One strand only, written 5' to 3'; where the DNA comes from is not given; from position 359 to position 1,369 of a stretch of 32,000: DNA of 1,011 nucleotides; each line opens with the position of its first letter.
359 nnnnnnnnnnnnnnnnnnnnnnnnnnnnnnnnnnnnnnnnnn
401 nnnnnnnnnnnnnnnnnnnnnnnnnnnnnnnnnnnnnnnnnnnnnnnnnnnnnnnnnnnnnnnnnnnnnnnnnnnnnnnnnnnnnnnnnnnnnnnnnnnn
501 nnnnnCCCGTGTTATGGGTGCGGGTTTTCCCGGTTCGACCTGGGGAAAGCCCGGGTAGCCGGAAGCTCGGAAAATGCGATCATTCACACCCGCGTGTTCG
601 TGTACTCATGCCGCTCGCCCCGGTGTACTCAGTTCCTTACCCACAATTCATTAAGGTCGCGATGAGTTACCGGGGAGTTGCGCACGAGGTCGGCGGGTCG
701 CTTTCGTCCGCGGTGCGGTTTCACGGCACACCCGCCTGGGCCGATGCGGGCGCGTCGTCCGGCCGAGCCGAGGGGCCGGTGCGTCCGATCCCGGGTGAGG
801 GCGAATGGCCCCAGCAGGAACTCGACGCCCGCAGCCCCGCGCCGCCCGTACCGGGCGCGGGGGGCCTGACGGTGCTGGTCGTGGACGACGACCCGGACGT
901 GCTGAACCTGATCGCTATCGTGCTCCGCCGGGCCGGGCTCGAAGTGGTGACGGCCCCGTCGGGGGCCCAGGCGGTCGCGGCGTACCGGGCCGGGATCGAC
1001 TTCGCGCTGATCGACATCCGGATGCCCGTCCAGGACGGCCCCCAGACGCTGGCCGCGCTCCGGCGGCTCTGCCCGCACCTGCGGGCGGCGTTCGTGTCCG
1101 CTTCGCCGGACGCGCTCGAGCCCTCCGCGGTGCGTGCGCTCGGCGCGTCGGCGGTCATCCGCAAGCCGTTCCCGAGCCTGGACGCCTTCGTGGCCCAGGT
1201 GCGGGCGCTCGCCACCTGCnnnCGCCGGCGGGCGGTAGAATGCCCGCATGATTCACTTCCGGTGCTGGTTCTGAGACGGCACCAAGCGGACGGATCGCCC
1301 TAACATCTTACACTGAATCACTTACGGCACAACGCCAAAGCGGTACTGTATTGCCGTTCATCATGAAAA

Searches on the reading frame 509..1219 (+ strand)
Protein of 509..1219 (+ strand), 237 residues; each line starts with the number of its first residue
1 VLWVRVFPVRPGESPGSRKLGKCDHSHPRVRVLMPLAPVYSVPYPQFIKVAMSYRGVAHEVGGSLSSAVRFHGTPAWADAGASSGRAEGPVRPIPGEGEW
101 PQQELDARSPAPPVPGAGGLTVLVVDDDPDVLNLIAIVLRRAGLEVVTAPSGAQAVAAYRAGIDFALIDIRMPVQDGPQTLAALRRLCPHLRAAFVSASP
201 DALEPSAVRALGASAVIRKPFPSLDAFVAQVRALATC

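Call 14: search_protein_families(library=pfam, proteins=[window:509-1219:+], max_evalue=0.001)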
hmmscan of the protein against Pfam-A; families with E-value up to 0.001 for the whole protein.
window:509-1219:+ (237 aa): 1 family
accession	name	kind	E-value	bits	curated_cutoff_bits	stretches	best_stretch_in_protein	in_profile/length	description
PF00072.30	Response_reg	-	1.7e-17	64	30.2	1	122-223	1-102/111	Response regulator receiver domain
